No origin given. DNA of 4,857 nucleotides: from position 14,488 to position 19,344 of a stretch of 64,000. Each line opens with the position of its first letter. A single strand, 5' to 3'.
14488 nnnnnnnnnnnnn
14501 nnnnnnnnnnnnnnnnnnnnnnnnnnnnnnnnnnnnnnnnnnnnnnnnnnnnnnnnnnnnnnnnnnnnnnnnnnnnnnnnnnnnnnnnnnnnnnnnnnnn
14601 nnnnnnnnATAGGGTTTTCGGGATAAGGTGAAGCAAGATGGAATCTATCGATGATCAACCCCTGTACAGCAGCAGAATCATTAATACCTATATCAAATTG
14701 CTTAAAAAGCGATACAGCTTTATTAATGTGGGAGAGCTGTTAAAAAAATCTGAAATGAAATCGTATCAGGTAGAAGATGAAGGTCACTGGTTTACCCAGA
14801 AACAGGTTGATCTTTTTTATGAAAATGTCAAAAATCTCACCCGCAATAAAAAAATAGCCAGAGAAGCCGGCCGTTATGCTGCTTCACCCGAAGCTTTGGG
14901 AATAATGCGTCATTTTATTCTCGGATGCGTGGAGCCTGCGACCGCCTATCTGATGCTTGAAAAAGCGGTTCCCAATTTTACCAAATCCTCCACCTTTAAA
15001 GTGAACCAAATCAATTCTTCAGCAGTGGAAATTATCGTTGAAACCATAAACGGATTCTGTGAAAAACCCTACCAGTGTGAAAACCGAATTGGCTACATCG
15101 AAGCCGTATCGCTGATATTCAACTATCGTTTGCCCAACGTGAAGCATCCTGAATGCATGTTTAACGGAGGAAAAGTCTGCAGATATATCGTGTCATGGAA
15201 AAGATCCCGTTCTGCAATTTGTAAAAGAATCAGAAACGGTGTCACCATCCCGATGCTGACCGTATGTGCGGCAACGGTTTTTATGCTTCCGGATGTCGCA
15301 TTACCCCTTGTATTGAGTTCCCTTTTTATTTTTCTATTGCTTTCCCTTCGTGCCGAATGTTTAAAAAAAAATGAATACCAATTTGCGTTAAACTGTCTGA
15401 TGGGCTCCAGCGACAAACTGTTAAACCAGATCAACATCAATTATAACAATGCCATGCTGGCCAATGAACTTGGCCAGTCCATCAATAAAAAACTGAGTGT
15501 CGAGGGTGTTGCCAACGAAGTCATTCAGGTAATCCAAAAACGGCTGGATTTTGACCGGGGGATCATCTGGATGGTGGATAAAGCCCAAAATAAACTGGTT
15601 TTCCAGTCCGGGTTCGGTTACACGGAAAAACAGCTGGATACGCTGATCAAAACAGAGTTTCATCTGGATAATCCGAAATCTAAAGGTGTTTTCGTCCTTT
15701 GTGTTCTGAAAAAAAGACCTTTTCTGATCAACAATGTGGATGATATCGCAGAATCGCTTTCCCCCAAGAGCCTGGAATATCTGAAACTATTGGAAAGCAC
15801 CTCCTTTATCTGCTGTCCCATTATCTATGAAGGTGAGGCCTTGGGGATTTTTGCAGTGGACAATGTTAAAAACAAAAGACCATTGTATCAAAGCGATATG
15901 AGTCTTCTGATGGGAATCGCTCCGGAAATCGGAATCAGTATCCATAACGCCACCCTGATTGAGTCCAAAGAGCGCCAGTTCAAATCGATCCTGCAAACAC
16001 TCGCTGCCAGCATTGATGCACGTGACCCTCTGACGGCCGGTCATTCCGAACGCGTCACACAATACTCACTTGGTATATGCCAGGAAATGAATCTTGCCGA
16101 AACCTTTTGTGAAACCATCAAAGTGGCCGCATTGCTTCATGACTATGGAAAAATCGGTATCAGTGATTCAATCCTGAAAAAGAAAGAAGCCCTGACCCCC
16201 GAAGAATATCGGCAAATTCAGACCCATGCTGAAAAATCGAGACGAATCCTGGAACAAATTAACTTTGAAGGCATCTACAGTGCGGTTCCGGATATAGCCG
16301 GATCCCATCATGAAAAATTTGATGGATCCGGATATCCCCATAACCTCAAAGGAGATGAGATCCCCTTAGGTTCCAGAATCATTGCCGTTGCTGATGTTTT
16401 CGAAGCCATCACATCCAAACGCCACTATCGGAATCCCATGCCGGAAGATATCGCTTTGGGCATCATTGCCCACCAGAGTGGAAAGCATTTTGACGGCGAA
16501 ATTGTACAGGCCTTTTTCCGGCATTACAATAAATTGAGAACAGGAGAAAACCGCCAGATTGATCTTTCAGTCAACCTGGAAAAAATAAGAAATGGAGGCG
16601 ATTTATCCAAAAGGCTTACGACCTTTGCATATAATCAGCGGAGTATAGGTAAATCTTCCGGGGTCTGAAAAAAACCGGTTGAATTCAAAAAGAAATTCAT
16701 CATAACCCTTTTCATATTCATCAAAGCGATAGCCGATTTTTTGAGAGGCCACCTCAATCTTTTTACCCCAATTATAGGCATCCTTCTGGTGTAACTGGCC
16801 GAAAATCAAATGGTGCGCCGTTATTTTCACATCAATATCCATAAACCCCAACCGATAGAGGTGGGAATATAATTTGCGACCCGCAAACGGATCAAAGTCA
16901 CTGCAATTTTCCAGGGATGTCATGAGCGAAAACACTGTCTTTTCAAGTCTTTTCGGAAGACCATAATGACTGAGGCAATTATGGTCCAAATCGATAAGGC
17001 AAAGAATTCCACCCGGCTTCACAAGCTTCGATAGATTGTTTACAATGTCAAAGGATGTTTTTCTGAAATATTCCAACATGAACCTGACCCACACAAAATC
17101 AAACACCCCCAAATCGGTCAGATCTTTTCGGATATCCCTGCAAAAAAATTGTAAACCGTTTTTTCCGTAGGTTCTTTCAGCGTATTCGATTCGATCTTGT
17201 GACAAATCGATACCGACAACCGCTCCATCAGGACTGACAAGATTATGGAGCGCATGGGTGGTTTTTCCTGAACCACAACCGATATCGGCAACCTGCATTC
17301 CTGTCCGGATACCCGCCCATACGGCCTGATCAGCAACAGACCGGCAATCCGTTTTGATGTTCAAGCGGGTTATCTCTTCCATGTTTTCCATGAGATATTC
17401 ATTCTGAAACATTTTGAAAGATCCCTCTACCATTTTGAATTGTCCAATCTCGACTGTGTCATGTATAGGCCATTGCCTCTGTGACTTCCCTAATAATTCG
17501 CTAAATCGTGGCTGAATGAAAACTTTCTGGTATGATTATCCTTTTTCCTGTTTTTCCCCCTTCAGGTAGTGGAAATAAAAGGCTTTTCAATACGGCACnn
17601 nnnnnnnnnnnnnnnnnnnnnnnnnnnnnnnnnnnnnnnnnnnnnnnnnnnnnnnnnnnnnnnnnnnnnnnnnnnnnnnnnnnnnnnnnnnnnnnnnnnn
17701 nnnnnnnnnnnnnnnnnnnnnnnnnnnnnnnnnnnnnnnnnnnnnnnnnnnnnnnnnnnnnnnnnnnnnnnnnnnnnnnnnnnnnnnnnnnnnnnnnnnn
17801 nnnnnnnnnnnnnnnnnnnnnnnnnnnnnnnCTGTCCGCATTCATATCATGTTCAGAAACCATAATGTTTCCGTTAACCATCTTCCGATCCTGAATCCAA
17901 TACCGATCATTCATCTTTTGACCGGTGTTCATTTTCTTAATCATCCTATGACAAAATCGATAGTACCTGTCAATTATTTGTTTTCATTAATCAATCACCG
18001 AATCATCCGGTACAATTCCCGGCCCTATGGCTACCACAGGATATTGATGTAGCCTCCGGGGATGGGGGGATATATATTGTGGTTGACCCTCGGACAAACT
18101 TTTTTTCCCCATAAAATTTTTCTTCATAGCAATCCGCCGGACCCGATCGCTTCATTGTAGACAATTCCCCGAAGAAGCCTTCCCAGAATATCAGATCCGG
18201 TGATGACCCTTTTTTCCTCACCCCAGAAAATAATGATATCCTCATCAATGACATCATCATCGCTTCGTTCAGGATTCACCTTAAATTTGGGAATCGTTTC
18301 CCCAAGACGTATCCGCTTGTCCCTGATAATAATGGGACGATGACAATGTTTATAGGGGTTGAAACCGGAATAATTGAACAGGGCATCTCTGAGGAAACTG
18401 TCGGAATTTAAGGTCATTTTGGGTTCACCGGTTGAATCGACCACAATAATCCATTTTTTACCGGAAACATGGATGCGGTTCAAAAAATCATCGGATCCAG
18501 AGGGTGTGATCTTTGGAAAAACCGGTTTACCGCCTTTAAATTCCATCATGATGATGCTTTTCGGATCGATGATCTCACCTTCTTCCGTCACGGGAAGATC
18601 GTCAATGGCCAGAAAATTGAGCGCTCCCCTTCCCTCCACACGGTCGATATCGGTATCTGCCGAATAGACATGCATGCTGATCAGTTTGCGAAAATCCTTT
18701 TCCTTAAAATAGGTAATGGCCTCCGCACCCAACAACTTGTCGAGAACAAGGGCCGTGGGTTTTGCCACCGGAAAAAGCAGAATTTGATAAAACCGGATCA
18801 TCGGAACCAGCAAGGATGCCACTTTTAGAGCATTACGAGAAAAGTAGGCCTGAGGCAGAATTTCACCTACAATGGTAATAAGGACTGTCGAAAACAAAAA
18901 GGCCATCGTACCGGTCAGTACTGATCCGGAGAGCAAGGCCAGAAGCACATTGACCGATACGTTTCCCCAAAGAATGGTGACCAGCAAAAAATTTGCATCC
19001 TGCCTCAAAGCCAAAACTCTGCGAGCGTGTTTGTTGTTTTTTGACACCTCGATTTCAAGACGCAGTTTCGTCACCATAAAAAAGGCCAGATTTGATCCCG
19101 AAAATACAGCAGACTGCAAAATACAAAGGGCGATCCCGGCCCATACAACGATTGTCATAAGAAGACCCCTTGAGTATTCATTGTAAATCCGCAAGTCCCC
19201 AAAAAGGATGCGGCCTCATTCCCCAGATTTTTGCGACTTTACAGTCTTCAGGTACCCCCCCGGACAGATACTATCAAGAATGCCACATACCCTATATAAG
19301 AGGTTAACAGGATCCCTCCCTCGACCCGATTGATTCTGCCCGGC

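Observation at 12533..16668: Two-gene c-di-GMP module: a 691-aa protein of unknown family with degenerate tandem PilZ-like segments, coupled to a membrane GAF-HD-GYP phosphodiesterase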

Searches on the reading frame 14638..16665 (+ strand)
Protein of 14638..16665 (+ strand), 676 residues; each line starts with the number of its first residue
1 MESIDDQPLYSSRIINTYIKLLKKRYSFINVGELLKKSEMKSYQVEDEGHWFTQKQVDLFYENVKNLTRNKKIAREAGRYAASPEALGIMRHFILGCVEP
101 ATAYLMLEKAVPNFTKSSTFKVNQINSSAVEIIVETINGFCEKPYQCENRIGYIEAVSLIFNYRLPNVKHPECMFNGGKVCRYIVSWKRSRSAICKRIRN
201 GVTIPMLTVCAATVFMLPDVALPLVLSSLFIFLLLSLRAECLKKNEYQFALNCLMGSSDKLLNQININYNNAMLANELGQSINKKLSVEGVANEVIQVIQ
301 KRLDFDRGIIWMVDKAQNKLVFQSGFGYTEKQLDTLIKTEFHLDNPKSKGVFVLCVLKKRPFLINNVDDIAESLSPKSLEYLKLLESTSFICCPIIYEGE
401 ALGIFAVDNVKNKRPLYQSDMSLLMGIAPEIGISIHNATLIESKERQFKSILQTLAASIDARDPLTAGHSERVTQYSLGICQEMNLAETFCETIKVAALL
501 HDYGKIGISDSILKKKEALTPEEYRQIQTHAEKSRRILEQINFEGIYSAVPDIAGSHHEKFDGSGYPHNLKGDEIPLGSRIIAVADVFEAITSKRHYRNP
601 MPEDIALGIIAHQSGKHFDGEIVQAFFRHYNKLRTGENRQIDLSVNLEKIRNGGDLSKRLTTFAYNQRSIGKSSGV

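Call 3: search_protein_families(library=pfam, proteins=[window:14638-16665:+], max_evalue=1)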
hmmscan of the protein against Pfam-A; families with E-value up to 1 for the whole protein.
window:14638-16665:+ (676 aa): 7 families
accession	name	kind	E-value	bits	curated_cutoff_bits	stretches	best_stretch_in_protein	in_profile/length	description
PF13487.12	HD_5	-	2.8e-42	144.8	27.2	1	456-622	4-170/170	HD domain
PF01966.28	HD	-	6.4e-20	72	22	1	467-590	2-115/116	HD domain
PF13185.12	GAF_2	-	5.2e-12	46.6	28.6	1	286-436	2-136/136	GAF domain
PF01590.32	GAF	-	1.5e-10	42.1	22.4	1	289-435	3-133/133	GAF domain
PF13492.12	GAF_3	-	8e-05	23.5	27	1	383-437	76-129/129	GAF domain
PF08668.18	HDOD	-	0.028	14.4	22.9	1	468-537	97-164/196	HDOD domain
PF18218.6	Spa1_C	-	0.042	14.8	26.4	0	504-549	33-79/99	Lantibiotic immunity protein Spa1 C-terminal domain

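Call 4: search_protein_families(library=ncbifam, proteins=[window:14638-16665:+], max_evalue=1)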
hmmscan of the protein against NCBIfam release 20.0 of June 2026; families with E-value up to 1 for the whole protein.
window:14638-16665:+ (676 aa): 6 families
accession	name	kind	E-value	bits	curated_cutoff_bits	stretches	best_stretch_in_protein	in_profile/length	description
NF053512.1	nitric_RR_NosR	exception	4.3e-42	144.6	400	1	442-662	168-386/422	response regulator c-di-GMP phosphodiesterase, NosR family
TIGR01817.1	nifA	equivalog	3.3e-08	32.7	528.85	1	277-497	9-215/534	nif-specific transcriptional activator NifA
TIGR00277.1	HDIG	domain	0.00026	20.8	27.6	1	466-559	5-83/84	HDIG domain-containing metalloprotein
TIGR02621.3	cas3_GSU0051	exception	0.0022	16.8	400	1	465-505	670-710/854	type I-G CRISPR-associated helicase/endonuclease Cas3g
NF045665.1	NTPtran_DVU1551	equivalog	0.0057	15.7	315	1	455-505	207-259/359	DVU_1551 family NTP transferase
NF008283.0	PRK11061.1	equivalog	0.021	13.1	583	1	366-458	86-177/748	phosphoenolpyruvate--protein phosphotransferase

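Call 56: list_cluster_members(proteins=[P0001, window:14638-16665:+, window:16606-17433:-])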
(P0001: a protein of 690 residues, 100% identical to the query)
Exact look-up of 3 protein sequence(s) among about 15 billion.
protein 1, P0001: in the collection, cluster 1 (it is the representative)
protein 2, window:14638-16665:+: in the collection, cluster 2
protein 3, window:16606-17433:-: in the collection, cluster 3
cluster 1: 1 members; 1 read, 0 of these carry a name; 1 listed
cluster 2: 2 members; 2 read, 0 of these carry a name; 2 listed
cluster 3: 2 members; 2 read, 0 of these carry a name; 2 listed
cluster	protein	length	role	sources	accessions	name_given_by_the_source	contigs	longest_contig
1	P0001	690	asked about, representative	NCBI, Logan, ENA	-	-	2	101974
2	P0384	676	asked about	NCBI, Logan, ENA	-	-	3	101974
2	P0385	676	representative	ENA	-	-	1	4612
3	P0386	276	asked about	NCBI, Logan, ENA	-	-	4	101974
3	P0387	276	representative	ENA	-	-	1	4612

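Call 65: search_protein_families(library=padloc, proteins=[window:14638-16665:+], max_evalue=0.01)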
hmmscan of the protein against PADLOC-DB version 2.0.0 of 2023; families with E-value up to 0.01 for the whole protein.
window:14638-16665:+ (676 aa): 2 families
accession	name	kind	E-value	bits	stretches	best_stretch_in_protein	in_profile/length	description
PDLC01769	Cas3g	-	0.00025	17.8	1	466-505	659-698/836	-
PDLC01254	Cas3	-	0.0025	16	1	467-509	10-48/164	CAS-I; effector_G3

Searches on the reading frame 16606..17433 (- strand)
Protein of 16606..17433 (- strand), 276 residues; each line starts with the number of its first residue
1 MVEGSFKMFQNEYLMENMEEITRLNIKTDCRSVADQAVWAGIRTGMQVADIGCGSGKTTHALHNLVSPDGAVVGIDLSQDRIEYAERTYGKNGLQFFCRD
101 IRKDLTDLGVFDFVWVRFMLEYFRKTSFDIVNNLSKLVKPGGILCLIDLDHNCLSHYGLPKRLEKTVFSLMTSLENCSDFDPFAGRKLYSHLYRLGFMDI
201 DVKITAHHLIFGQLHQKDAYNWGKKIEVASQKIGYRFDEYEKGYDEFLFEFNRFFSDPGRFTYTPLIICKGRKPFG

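Call 16: search_protein_families(library=pfam, proteins=[window:16606-17433:-], max_evalue=0.1)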
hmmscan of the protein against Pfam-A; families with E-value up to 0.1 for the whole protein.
window:16606-17433:- (276 aa): 19 families
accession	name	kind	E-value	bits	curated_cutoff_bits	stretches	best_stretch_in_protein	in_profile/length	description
PF13649.12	Methyltransf_25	-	1.4e-15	58.2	27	1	48-142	1-97/97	Methyltransferase domain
PF13847.12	Methyltransf_31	-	8.4e-15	55.2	27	1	43-168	2-127/145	Methyltransferase domain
PF08241.18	Methyltransf_11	-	1.8e-14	54.6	21.2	1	50-145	2-94/95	Methyltransferase domain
PF08242.18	Methyltransf_12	-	2.3e-14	54.3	30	1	50-144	2-98/98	Methyltransferase domain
PF01209.24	Ubie_methyltran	-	2.3e-09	37.4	20.1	1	5-155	12-160/233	ubiE/COQ5 methyltransferase family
PF13489.12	Methyltransf_23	-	2.7e-08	34.1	27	1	42-158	20-124/164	Methyltransferase domain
PF01135.25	PCMT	-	7.8e-07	29.5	20.3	1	32-94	61-123/210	Protein-L-isoaspartate(D-aspartate) O-methyltransferase (PCMT)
PF02353.26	CMAS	-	9e-06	25.6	27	1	41-146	59-164/273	Mycolic acid cyclopropane synthetase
PF08704.16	GCD14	-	0.00011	22.4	26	1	42-109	38-105/247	tRNA methyltransferase complex GCD14 subunit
PF02390.23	Methyltransf_4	-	0.00051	20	24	1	47-126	4-71/173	Putative methyltransferase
PF05175.20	MTS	-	0.00052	20.1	23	1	46-107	33-96/170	Methyltransferase small domain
PF08003.17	Methyltransf_9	-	0.0024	17.3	23.8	1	44-147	115-218/315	Protein of unknown function (DUF1698)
PF01728.25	FtsJ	-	0.0034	17.8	24.1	1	42-107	19-81/181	FtsJ-like methyltransferase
PF01739.24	CheR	-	0.0091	15.9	27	0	103-146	129-173/195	CheR methyltransferase, SAM binding domain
PF05724.17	TPMT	-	0.013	15.6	26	0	52-166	45-173/218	Thiopurine S-methyltransferase (TPMT)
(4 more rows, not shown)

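Call 17: search_protein_families(library=ncbifam, proteins=[window:16606-17433:-], max_evalue=0.1)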
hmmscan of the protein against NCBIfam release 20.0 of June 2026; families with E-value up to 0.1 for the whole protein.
window:16606-17433:- (276 aa): 56 families (the best 25 are shown)
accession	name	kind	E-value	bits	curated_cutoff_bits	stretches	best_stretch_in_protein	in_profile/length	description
TIGR01983.1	UbiG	equivalog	9.6e-12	44.7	102.95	1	34-156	49-161/228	bifunctional 2-polyprenyl-6-hydroxyphenol methylase/3-demethylubiquinol 3-O-methyltransferase UbiG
NF045667.1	MTase_DVU1556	equivalog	3.3e-10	39.8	155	1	39-151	17-124/213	DVU_1556 family methyltransferase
TIGR02072.1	BioC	equivalog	5.9e-09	36.1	184.95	1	47-150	37-136/244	malonyl-ACP O-methyltransferase BioC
NF043040.1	corrin_prot_MT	hypoth_equivalog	3.1e-08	33.3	180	1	36-148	32-149/216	corrinoid protein-associated methyltransferase CpaM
NF001244.0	PRK00216.1-5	equivalog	8.4e-08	31.8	216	1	39-151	43-158/236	bifunctional demethylmenaquinone methyltransferase/2-methoxy-6-polyprenyl-1,4-benzoquinol methylase UbiE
NF041537.1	ArsM_AhpD_UU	exception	1.2e-07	30.8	510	1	41-148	73-182/345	arsenite methyltransferase/AhpD domain selenoprotein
NF001243.0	PRK00216.1-4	equivalog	2.2e-07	30.5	235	1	40-148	43-153/237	demethylmenaquinone methyltransferase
NF047649.1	MTase_UXPK_star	exception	5.3e-07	28.9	460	1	8-94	42-127/283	methyltransferase/UXPK-star double selenoprotein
TIGR02752.1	MenG_heptapren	equivalog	7.9e-07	28.8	419.85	1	18-150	21-153/231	demethylmenaquinone methyltransferase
NF038261.1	rhodoquin_RquA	equivalog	1.4e-06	28.2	175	1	36-217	41-213/218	rhodoquinone biosynthesis methyltransferase RquA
NF010550.0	PRK13943.1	equivalog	2e-06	27.2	359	1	38-126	74-165/322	protein-L-isoaspartate O-methyltransferase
NF041536.1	ArsM_DUF2284_UU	exception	2e-06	26.4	575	1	41-148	73-182/459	arsenite methyltransferase/DUF2284 domain selenoprotein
NF002463.0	PRK01683.1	equivalog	2.6e-06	27.2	297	1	46-146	33-128/258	trans-aconitate 2-methyltransferase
TIGR04364.1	methyltran_FxLD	equivalog_domain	4.3e-06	26.1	320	1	40-116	78-156/394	methyltransferase, FxLD system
NF007610.0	PRK10258.1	equivalog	6.9e-06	25.6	342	1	41-154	39-146/251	malonyl-ACP O-methyltransferase BioC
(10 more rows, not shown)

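Call 29: search_solved_structures(query=window:16606-17433:-, max_evalue=0.01)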
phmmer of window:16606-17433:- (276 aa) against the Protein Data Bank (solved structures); distinct sequences matched with E-value up to 0.01: 47.
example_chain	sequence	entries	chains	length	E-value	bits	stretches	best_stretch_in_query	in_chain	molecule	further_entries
3mgg_A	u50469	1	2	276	1.1e-12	50.9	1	44-203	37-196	Methyltransferase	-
9xyq_A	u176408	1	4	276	6.4e-10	41.9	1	43-212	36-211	juvenile hormone acid methyltransferase JHAMT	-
9xyo_A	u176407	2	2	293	7.5e-10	41.7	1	43-212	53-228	juvenile hormone acid methyltransferase | juvenile hormone acid methyltransferase JHAMT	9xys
5wp5_A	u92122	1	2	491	1.5e-09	40.8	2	41-149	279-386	Phosphomethylethanolamine N-methyltransferase 2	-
5f8c_A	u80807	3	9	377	3e-07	33.1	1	42-171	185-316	Methyltransferase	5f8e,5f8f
6uak_A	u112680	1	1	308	9.4e-07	31.5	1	38-147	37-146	SAM dependent methyltransferase LahSB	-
5wp4_A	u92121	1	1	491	1.8e-06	30.6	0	41-148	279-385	Phosphoethanolamine N-methyltransferase 1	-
5m58_A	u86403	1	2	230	3.8e-06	29.6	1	34-151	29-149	C-methyltransferase CouO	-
3dh0_A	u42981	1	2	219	1e-05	28.1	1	40-149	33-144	SAM dependent methyltransferase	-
5mgz_A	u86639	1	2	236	3.7e-05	26.3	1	34-145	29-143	8-demethylnovobiocic acid C(8)-methyltransferase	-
1dl5_A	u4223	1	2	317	5.4e-05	25.8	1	38-133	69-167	PROTEIN-L-ISOASPARTATE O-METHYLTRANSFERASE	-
5jdy_A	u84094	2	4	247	9.4e-05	25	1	41-139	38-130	Methyl transferase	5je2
5jdz_A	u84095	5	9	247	9.4e-05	25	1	41-139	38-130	Methyl transferase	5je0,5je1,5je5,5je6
5je3_A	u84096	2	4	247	9.4e-05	25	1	41-139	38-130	Methyl transferase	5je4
3bus_A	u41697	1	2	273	9.7e-05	24.9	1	36-148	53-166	Methyltransferase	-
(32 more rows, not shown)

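Call 65: search_protein_families(library=padloc, proteins=[window:16606-17433:-], max_evalue=0.01)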
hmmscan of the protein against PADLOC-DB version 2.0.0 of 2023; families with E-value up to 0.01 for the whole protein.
window:16606-17433:- (276 aa): 1 family
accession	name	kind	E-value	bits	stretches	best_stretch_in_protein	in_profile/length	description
PDLC04134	mad2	-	4.1e-19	66.8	1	40-153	287-401/492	mads_2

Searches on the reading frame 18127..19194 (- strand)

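Call 16: search_protein_families(library=pfam, proteins=[window:18127-19194:-], max_evalue=0.1)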
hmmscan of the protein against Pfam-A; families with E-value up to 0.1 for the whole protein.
window:18127-19194:- (356 aa): 1 family
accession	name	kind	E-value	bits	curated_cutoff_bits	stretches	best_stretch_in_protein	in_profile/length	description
PF01595.25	CNNM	-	3.9e-36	124.9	28.4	1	21-175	3-171/181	Cyclin M transmembrane N-terminal domain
